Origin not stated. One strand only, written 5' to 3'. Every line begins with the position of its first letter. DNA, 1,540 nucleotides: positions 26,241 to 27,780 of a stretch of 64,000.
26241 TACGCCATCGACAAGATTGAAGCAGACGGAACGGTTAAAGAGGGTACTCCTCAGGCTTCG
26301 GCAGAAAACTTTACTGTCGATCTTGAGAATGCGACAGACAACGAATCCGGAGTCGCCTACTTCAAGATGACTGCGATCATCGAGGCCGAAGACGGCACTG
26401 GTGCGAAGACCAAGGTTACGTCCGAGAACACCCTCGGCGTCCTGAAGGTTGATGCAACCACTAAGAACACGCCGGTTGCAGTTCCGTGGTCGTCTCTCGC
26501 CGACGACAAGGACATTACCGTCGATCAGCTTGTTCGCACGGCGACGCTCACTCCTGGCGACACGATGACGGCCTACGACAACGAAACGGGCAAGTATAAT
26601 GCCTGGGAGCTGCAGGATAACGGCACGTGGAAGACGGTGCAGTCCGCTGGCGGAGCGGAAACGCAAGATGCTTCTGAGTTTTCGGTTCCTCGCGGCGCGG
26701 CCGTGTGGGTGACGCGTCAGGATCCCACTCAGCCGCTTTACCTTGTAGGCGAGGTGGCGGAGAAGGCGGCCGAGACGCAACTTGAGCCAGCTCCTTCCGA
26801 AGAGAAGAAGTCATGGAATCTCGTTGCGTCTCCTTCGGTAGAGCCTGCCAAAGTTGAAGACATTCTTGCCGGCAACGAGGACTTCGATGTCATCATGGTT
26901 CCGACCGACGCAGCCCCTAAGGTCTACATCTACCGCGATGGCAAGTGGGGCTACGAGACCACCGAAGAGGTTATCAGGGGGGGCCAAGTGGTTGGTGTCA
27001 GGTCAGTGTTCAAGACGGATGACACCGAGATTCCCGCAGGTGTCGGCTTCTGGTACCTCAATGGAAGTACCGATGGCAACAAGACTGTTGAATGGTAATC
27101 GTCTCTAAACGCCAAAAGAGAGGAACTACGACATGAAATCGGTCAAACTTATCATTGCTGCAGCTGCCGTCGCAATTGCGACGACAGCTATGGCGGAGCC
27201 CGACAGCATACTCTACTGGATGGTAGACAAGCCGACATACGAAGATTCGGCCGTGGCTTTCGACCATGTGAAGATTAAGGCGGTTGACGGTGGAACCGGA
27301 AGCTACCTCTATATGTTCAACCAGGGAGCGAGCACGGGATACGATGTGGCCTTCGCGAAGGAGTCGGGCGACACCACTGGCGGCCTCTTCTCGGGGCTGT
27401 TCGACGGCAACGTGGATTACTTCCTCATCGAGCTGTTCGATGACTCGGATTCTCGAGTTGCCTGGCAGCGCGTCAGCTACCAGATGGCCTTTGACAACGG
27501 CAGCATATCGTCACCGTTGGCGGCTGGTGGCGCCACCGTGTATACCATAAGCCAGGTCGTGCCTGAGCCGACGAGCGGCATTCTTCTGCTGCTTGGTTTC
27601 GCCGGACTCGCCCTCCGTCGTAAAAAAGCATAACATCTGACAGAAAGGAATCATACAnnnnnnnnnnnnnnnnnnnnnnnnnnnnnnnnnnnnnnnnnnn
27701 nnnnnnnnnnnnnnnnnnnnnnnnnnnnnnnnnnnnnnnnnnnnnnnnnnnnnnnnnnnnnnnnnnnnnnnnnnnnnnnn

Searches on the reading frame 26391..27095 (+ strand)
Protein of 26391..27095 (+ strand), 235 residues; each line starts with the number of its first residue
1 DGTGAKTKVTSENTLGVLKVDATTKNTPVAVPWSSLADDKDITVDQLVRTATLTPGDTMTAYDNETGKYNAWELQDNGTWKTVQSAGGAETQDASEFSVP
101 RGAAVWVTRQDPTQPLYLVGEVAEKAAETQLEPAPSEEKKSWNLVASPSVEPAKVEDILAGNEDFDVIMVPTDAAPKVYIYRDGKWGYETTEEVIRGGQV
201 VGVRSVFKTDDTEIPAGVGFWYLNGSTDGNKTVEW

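Call 37: find_homologous_proteins(query=window:26391-27095:+, max_evalue=0.001)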
Query window:26391-27095:+ (235 aa): 9 proteins with E <= 0.001 among 557 candidates.
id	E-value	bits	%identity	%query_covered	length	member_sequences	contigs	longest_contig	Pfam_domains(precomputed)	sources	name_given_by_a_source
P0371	3.7e-105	369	87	81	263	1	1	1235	PF07963.18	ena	-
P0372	2.2e-86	307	78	75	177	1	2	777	-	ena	-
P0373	3.0e-65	238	54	100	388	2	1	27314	-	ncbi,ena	-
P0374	1.1e-59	220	50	100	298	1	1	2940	-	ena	-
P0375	6.1e-59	217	51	100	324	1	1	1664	-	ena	-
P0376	3.5e-58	215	50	100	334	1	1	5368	-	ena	-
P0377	2.0e-57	212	52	85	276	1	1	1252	PF00440.30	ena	-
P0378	8.9e-55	204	46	100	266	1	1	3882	-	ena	-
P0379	2.7e-48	183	48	92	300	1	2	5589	-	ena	-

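Call 47: predict_structure(alignment_id=A3)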
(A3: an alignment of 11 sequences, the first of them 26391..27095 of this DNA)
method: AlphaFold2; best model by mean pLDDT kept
length: 235 residues; sequences in the alignment: 11
mean_pLDDT: 78.5   pTM: 0.73
mean pLDDT of the five models: 78.5, 77.4, 73.3, 67.7, 63.7
residues with pLDDT >= 90: 41; 70-90: 147; 50-70: 31; < 50: 16
segments of 3 or more residues with pLDDT < 50: 1-13, 88-90
pLDDT, mean of each block of 10 residues (from residue 1): 37 63 78 66 72 85 79 87 63 64 84 81 73 89 81 87 86 82 89 91 91 85 90 84
secondary structure, 60 per line:
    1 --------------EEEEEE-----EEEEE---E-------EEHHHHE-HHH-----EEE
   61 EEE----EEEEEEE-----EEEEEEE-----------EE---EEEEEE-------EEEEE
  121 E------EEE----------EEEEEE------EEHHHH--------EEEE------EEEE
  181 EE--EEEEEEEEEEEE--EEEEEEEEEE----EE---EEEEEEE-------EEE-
elements in order: E15-20 E26-30 H44-47 E58-63 E68-74 E80-86 E103-108 E116-121 E128-130 E141-146 H155-158 E167-170 E177-182 E185-196 E199-208 E218-224 E232-234
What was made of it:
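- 26100..27095 (+): giantC module of giant 2 (about residues 943-1274). This is the conserved C-terminal module found in every cassette, sometimes as a stand-alone ~250-aa protein. AlphaFold2 all-beta model with pLDDT 78.5 (call 47).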

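Call 51: fold_search(model_id=the predicted structure, library=pdb)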
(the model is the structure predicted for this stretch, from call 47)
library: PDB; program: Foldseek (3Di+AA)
matches with E <= 10: 945; with E <= 0.001: 0
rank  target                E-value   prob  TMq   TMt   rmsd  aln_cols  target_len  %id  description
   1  9f12_H                2.6e-02  0.23  0.16  0.09  16.7       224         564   11  CryoEM structure of the F plasmid relaxosome with oriT DNA ss-27_-3ds-2_+143 and TraI its TE mode, derived from ss-27_ (released 2025-06-04)
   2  9f10_H                4.2e-02  0.21  0.17  0.09  15.9       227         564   11  CryoEM structure of the F plasmid relaxosome with TraI in its TE mode, without accessory protein TraM. Derived from th (released 2025-06-04)
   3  9n4q_E                4.6e-02  0.09  0.13  0.11  17.1       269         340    7  Composite map for GluK2-2xNeto2 in the apo state (released 2025-09-17)
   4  9f11_H                7.8e-02  0.14  0.16  0.09  17.6       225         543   12  CryoEM structure of the F plasmid relaxosome with oriT DNA ss-27_+3ds+4_+143 and TraI its TE mode, derived from ss-27_ (released 2025-06-04)
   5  7yww_B                8.3e-02  0.05  0.08  0.11  18.4       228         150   10  Monocot chimeric jacalin JAC1 from Oryza sativa: lectin domain (crystal form 2) (released 2022-05-04)
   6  9n4q_F                8.7e-02  0.07  0.13  0.10  17.8       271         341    8  Composite map for GluK2-2xNeto2 in the apo state (released 2025-09-17)
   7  4qdq_A                9.2e-02  0.07  0.13  0.11  19.9       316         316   13  Physical basis for Nrp2 ligand binding (released 2015-04-15)
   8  9f0z_H                1.1e-01  0.15  0.17  0.09  15.9       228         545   11  CryoEM structure of the F plasmid relaxosome with truncated TraI1-863 in its TE mode, derived from the ss-27_+8ds+9_+1 (released 2025-06-04)
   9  9f0y_H                1.3e-01  0.12  0.16  0.09  16.2       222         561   11  CryoEM structure of the F plasmid relaxosome with TraI in its TE mode, derived from the ss-27_+8ds+9_+143-R Locally-re (released 2025-06-04)
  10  4qdr                  1.6e-01  0.07  0.14  0.11  19.7       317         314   12  Physical basis for Nrp2 ligand binding (released 2015-04-15)
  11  4l0j                  1.6e-01  0.10  0.15  0.16  16.5       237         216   10  Structure of a translocation signal domain mediating conjugative transfer by type IV secretion systems (released 2013-06-19)
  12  4l6p_A                1.7e-01  0.03  0.10  0.10  17.4       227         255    9  Structure of C22Y Mutant PCNA protein defective in DNA mismatch repair (released 2014-10-01)
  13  1xb9_H                1.9e-01  0.18  0.17  0.29  13.2       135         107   17  The structure and function of Xenopus NO38-core, a histone chaperone in the nucleolus (released 2004-12-21)
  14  7zju_C                1.9e-01  0.10  0.15  0.14  15.2       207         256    7  Structure of human USPL1 in covalent complex with SUMO3-2Br probe (released 2023-09-27)
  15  3rmy_B                1.9e-01  0.10  0.16  0.11  17.7       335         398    6  Crystal structure of HCR/D W1238A mutant (released 2011-06-01)
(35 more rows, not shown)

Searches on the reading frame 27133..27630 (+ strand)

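Call 5: search_protein_families(library=pfam, proteins=[window:27133-27630:+], max_evalue=0.1)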
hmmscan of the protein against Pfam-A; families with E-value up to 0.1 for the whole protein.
window:27133-27630:+ (166 aa): 2 families
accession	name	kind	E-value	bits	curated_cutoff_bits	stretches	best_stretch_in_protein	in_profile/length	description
PF07589.16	PEP-CTERM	-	5.3e-05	23.6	20.7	1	143-164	2-24/24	PEP-CTERM motif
PF24382.1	DUF7538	-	0.091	13.1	27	0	90-112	21-43/83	Family of unknown function (DUF7538)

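Call 6: search_protein_families(library=ncbifam, proteins=[window:27133-27630:+], max_evalue=0.1)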
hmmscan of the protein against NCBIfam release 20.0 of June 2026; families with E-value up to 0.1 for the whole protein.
window:27133-27630:+ (166 aa): 13 families
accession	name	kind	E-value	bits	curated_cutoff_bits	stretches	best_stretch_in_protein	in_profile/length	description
NF033947.0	PEP-cistern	hypoth_equivalog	6.5e-06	26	60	1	61-165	86-195/195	cistern family PEP-CTERM protein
TIGR02595.1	PEP_CTERM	domain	1.1e-05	25.9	16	1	143-165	1-23/24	PEP-CTERM sorting domain-containing protein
NF038129.1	PEP_NF038129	equivalog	1.5e-05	24.9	65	1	56-164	88-192/194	NF038129 family PEP-CTERM protein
NF033554.9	floc_PepA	equivalog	0.0005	20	80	1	51-165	152-259/261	flocculation-associated PEP-CTERM protein PepA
NF038124.1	PEP_CTERM_TLD_A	exception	0.00053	19.6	100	1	123-165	190-233/235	PEP_CTERM-anchored TLD domain-containing protein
NF038120.1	PEP_CTERM_QFxxD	subfamily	0.0013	18.6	80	1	116-165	181-215/215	NF038120 family PEP-CTERM protein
NF035944.1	PEPxxWA-CTERM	domain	0.0055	16.6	35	1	143-164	1-24/24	PEPxxWA-CTERM sorting domain-containing protein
NF038125.1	PEP_CTERM_THxN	subfamily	0.0088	15.7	85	1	138-165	219-245/246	THxN family PEP-CTERM protein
NF041927.1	Xrt_dep_XDP1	equivalog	0.0089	16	125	1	140-165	216-241/242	exosortase-dependent surface protein XDP1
NF038118.1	PEP_CTERM_CCXG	equivalog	0.02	14.6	90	1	141-165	174-198/199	CCXG family PEP-CTERM protein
TIGR03370.1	VPLPA-CTERM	domain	0.033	14.2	25.35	1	146-163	4-21/25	VPLPA-CTERM sorting domain-containing protein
NF041538.1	PEP_EDSA_1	subfamily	0.077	12.6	100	1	137-164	278-305/307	EDSAP-1 family PEP-CTERM protein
NF041599.1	reg_PtrA_PA2808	domain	0.083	12.8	31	1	1-22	1-22/46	co-regulatory protein PtrA N-terminal domain-containing protein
